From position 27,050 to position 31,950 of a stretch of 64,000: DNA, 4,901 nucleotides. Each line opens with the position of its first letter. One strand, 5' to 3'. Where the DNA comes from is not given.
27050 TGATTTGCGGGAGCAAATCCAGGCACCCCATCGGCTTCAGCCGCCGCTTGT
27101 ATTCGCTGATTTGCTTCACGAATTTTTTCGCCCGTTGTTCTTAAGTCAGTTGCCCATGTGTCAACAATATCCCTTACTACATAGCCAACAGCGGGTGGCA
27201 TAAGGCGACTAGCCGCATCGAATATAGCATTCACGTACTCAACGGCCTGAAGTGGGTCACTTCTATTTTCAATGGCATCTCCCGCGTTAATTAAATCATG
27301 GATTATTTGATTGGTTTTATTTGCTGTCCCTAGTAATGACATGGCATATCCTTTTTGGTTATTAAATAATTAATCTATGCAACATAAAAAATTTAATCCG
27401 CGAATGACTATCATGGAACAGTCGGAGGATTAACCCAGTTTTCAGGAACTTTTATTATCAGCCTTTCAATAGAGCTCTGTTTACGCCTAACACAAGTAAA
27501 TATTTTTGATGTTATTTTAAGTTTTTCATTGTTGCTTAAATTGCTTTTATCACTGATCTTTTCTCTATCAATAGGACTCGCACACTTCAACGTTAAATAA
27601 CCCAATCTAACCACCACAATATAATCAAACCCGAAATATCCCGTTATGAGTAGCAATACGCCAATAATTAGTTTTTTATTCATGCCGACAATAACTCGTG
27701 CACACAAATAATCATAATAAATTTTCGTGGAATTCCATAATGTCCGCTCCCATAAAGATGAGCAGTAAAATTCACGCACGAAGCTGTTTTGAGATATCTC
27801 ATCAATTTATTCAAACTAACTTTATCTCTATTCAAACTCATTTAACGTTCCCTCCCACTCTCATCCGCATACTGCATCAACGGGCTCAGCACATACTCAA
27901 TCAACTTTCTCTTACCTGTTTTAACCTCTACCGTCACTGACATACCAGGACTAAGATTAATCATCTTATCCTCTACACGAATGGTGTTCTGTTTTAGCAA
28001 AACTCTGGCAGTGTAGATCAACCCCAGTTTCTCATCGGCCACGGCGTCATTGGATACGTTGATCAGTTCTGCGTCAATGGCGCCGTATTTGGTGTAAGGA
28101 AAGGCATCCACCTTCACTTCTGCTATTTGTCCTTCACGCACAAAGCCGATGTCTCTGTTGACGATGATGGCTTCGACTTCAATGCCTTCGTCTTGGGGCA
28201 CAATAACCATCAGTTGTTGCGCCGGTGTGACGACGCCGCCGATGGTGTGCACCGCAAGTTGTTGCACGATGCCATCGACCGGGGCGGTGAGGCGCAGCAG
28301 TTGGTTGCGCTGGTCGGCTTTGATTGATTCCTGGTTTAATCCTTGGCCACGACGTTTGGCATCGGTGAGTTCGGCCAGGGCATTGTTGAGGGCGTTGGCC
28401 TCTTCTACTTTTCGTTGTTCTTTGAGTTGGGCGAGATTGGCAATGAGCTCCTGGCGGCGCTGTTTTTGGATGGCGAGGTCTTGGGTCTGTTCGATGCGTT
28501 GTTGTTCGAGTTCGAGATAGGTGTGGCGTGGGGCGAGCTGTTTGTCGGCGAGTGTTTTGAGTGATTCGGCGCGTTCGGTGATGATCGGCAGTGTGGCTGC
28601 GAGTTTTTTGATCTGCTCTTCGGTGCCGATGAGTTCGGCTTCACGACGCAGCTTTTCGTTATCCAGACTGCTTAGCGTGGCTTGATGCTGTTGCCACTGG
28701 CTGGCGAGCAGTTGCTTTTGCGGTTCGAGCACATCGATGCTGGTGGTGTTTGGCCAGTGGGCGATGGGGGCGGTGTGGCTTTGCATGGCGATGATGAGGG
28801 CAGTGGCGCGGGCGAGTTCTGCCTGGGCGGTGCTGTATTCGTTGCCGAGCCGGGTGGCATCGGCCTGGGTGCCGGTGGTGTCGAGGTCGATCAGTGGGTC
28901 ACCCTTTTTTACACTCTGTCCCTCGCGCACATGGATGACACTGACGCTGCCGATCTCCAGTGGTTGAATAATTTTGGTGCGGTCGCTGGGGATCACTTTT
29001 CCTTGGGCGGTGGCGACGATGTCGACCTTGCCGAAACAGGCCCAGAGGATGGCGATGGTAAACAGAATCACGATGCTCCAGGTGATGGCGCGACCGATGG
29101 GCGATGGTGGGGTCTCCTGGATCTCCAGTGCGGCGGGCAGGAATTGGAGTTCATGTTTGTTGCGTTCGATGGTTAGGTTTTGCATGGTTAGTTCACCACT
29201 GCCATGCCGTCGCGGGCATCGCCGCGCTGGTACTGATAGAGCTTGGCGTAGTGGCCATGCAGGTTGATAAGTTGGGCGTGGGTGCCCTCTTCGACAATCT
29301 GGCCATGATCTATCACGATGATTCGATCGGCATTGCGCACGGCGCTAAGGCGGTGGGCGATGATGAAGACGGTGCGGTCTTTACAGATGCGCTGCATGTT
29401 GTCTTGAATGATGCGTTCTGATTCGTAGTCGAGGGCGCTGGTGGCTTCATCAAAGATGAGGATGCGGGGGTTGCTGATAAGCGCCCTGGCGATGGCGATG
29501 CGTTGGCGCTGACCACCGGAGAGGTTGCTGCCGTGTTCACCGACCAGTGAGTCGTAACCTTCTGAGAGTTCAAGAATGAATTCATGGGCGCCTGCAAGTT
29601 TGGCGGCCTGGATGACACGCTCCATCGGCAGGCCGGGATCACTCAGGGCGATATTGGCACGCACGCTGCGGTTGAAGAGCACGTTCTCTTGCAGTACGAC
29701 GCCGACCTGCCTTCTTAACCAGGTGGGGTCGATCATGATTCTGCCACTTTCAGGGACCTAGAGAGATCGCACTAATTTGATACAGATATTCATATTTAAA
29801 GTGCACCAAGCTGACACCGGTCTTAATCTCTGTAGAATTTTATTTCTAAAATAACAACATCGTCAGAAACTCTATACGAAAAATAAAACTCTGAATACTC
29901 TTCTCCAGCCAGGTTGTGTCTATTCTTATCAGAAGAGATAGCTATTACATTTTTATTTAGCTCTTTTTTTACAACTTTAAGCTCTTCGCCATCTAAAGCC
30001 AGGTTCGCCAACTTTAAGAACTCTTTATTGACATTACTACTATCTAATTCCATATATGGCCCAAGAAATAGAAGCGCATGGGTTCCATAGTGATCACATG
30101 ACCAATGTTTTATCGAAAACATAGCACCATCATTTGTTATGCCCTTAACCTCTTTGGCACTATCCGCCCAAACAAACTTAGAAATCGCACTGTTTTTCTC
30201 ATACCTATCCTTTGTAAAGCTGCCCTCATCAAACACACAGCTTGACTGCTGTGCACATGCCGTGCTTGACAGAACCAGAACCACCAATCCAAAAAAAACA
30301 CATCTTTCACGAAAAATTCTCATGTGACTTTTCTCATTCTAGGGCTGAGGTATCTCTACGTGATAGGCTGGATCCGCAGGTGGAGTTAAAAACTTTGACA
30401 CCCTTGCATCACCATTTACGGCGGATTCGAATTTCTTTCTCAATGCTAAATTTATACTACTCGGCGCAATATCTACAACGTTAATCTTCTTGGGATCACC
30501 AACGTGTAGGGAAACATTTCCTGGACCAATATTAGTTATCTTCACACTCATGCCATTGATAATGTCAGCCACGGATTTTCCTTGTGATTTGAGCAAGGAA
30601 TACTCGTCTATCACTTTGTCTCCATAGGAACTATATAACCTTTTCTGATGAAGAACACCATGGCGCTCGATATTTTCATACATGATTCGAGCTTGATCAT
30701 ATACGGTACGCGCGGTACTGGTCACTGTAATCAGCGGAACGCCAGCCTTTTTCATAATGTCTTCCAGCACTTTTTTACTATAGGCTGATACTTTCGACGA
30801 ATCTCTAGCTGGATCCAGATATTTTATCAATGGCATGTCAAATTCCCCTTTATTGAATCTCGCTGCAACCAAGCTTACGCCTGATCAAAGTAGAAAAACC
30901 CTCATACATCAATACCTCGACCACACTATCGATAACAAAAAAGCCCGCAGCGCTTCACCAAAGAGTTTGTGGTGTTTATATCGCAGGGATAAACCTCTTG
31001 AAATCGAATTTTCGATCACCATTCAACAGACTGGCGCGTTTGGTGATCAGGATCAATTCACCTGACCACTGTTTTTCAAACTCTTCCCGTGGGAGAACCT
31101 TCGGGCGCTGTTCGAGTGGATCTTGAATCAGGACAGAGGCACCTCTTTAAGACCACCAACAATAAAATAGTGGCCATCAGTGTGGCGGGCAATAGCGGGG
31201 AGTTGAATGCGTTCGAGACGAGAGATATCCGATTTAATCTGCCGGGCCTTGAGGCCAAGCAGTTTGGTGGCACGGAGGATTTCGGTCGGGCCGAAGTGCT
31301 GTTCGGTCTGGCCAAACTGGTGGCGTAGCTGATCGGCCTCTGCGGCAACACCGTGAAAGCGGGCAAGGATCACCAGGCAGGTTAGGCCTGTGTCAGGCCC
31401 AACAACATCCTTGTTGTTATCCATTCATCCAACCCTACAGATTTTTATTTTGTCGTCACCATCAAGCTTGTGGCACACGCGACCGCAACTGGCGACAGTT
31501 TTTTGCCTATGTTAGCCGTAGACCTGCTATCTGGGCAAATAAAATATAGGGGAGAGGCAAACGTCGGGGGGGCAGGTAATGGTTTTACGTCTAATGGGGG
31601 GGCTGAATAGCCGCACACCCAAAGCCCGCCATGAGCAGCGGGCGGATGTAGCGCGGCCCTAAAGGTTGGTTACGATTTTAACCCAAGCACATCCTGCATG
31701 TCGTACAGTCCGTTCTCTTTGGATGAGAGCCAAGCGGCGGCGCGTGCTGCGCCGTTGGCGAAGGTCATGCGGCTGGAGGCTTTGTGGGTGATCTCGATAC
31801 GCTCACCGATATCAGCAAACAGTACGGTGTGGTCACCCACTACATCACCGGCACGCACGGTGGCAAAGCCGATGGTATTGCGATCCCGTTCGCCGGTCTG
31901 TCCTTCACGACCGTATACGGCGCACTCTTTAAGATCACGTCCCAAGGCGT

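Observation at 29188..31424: Dedicated T1SS ABC exporter (hlyB-like) reduced to N- and C-terminal remnants around ~1.1 kb of foreign AT-rich DNA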

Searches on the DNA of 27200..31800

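Call 61: search_rna_families(source=window, start=27200, end=31800, threshold=evalue, max_evalue=1)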
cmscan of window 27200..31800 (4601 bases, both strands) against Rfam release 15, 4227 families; matches with E-value up to 1: 0.
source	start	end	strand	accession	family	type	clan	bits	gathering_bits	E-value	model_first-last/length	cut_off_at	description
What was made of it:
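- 31425..31669 (-): dapB-hlyB intergenic region, presumed operon promoter/leader. No Rfam match (call 61).
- Tried and rejected: Rfam found nothing in the locus (call 61).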

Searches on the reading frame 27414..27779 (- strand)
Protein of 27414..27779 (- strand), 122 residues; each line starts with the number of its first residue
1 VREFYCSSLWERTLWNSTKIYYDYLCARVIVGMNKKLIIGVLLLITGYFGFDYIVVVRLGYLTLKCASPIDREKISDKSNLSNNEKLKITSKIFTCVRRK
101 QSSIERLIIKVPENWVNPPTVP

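Call 5: search_protein_families(library=pfam, proteins=[window:27414-27779:-], max_evalue=0.01)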
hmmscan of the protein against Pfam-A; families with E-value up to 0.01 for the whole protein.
window:27414-27779:- (122 aa): 0 families

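Call 16: search_protein_families(library=ncbifam, proteins=[window:27414-27779:-], max_evalue=1)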
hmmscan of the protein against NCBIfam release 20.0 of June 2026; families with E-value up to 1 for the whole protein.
window:27414-27779:- (122 aa): 0 families

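Call 17: search_protein_families(library=phrogs, proteins=[window:27414-27779:-], max_evalue=1)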
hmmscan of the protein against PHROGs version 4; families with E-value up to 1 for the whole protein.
window:27414-27779:- (122 aa): 0 families
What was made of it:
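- No PHROG family matches (call 17).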

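Call 88: search_protein_families(library=padloc, proteins=[window:27414-27779:-], max_evalue=0.01)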
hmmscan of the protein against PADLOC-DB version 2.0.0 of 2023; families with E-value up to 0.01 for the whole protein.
window:27414-27779:- (122 aa): 0 families
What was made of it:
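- Tried and rejected: Sequence-family searches gave nothing for ORF165, ORF166 or the AT-rich ORF122: Pfam, NCBIfam, PHROGs and PADLOC (calls 5, 16, 17, 88).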

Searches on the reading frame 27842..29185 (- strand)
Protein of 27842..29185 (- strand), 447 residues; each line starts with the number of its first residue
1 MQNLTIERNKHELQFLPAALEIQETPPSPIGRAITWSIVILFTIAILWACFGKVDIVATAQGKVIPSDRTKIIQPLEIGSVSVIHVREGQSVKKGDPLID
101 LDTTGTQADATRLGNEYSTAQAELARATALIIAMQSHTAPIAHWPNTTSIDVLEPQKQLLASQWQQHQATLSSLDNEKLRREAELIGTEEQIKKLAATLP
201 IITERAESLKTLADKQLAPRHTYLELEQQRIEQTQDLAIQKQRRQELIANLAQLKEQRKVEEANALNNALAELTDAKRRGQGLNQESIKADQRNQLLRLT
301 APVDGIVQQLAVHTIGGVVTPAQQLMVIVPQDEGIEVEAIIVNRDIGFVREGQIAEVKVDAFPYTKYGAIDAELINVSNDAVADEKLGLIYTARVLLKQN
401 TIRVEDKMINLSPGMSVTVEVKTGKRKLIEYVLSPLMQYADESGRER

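Call 5: search_protein_families(library=pfam, proteins=[window:27845-29185:-], max_evalue=0.01)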
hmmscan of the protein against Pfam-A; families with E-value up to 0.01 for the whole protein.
window:27845-29185:- (447 aa): 3 families
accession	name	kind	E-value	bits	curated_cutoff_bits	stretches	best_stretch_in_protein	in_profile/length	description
PF13437.12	HlyD_3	-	2.4e-16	60.8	22.2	1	299-406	2-98/106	HlyD family secretion protein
PF16576.10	HlyD_D23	-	1.4e-10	41.3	30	1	245-367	61-177/214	Barrel-sandwich domain of CusB or HlyD membrane-fusion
PF13533.13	Biotin_lipoyl_2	-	3.3e-06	27.2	29.8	1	79-102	9-32/32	Biotin-lipoyl like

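Call 6: find_encoding_contigs(protein=window:27842-29185:-, flank=10000, max_places=10)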
Protein window:27842-29185:- (447 aa): no gene with exactly this product is on record in the collection.
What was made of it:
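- Tried and rejected: Exact look-up of the window's HlyD found nothing (call 6).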

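Call 7: find_related_loci(query=window:27845-29185:-, collection=genome_contigs, flank=10000)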
Query window:27845-29185:- (447 aa) in genome_contigs; peptide patterns used: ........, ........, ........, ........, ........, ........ (x = any residue, [..] = any of these).
84 stretches matched a pattern; 22 encode a relative of the query (tblastn E <= 1e-3); 22 distinct loci.
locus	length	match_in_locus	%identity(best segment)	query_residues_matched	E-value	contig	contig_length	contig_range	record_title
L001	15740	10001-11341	92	1-447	0e+0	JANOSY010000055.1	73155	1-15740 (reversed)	MAG: Candidatus Tenderia sp. isolate VAR_39_metabat_422 VAR_39_k141_6421906, whole genome shotgun sequence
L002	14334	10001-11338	86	2-447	0e+0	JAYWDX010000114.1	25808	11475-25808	MAG: Candidatus Tenderia sp. isolate GL96_UP_concoct_44 GL96_UP_concoct_44_113, whole genome shotgun sequence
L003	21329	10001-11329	50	9-447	8e-133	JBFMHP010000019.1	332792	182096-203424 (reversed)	MAG: Pseudomonadota bacterium isolate MAG326 MAG326_19, whole genome shotgun sequence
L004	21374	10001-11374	46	9-447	1e-125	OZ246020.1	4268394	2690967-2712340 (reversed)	MAG: Oleiphilaceae bacterium isolate 637c19d2-1e77-40d3-bd4b-89a9b885fe2f genome assembly, chromosome: 1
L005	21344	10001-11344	46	6-447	2e-121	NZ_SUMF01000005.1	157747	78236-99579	Chitiniphilus eburneus strain HX-2-15 HX-2-15_scaffold5, whole genome shotgun sequence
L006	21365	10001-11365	44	6-447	3e-121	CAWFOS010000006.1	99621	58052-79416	MAG: uncultured Alphaproteobacteria bacterium isolate MFD01689.bin.2.42 genome assembly, contig: contig_10424, whole gen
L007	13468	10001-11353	46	6-447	1e-120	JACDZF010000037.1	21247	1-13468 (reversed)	MAG: Desulfocapsa sp. isolate ppb01 NODE_240_length_21247_cov_344.939317, whole genome shotgun sequence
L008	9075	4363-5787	45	14-447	9e-119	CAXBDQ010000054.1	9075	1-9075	MAG TPA_asm: uncultured Porticoccus sp. isolate ERR2762127_binner13_Refined_46 genome assembly, contig: ERZ3421847.3238,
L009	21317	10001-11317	47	14-447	2e-112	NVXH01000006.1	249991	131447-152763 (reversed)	MAG: Porticoccaceae bacterium isolate NORP16 Contig_source1383C_81, whole genome shotgun sequence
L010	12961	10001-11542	42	5-447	1e-111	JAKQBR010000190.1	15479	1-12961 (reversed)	MAG: Deltaproteobacteria bacterium isolate USCA_metabat.134_sub k141_180643, whole genome shotgun sequence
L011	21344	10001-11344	48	14-447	6e-121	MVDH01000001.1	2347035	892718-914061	MAG: Cellvibrio sp. 79 Scaffold_1, whole genome shotgun sequence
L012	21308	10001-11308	45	12-447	4e-111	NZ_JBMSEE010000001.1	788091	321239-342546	Caldimonas sp. KR1-144 contig1, whole genome shotgun sequence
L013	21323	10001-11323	42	7-447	2e-105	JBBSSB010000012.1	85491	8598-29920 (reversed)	MAG: Lysobacterales bacterium isolate SVL1_sbin.53 SVL1_sbin.53_K_803591_L_85491_cov_12.9753, whole genome shotgun seque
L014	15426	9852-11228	43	12-447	1e-103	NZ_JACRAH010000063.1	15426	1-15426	MAG: Aquabacterium sp. isolate NC_groundwater_1588_Pr3_B-0.1um_62_38 SR-2_scaffold_141_3671055, whole genome shotgun seq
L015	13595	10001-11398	38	8-447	2e-98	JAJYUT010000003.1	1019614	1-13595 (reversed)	MAG: Proteobacteria bacterium isolate FK1.bin31 NODE_4_length_1019614_cov_15.570015, whole genome shotgun sequence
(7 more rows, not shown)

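Call 44: search_solved_structures(query=L001:7741-8274:+, max_evalue=0.00001, show_alignments=1)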
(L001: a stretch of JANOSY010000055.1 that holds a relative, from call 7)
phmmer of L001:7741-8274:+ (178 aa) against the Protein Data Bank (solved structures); distinct sequences matched with E-value up to 0.00001: 3.
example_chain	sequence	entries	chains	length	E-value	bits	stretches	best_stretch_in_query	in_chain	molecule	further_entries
7sgr_J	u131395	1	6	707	8.2e-25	91.2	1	11-160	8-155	Alpha-hemolysin translocation ATP-binding protein HlyB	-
8dck_A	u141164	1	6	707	8.4e-25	91.2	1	11-160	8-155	Alpha-hemolysin translocation ATP-binding protein HlyB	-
3zua_A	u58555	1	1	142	1.4e-18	70.9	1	10-136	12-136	ALPHA-HEMOLYSIN TRANSLOCATION ATP-BINDING PROTEIN HLYB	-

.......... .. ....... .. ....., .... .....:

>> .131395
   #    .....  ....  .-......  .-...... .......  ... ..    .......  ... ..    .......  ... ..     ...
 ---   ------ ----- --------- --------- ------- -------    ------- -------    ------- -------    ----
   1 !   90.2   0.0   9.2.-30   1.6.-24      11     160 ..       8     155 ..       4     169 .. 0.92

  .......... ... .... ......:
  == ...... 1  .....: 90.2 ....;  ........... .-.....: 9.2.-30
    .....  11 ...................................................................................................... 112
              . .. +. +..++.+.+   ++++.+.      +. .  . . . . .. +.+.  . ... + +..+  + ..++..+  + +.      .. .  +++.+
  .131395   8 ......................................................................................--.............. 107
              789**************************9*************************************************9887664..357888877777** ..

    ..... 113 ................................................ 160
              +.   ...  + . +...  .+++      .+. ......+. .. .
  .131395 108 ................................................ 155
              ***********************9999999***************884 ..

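Call 54: find_related_loci(query=window:27845-29185:-, collection=metagenome_contigs, flank=6000)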
Query window:27845-29185:- (447 aa) in metagenome_contigs; peptide patterns used: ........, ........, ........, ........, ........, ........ (x = any residue, [..] = any of these).
160 stretches matched a pattern; 28 encode a relative of the query (tblastn E <= 1e-3); 28 distinct loci.
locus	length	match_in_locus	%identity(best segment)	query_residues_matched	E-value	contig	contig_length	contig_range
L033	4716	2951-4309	47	9-447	3e-129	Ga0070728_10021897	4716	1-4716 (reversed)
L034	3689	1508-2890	45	8-447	8e-127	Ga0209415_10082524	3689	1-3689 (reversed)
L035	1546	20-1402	46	8-447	1e-132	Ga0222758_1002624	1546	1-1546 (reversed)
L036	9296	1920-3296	45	9-447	9e-122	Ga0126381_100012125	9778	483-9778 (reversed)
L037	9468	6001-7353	46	6-447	6e-121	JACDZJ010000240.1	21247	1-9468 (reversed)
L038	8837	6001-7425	45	14-447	4e-119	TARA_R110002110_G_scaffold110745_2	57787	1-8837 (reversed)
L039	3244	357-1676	46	14-447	2e-121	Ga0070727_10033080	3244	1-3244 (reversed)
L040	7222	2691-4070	44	8-447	4e-116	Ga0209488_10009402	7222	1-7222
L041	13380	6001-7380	44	8-447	6e-115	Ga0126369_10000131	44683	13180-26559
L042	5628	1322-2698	43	9-447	8e-115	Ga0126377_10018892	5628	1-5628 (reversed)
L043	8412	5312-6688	43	9-447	1e-114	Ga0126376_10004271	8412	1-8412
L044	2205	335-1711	44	9-447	1e-119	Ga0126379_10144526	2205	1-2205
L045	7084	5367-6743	44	9-447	3e-113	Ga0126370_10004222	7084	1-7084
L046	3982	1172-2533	43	8-443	5e-110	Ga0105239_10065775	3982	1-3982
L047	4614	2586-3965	42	8-447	1e-108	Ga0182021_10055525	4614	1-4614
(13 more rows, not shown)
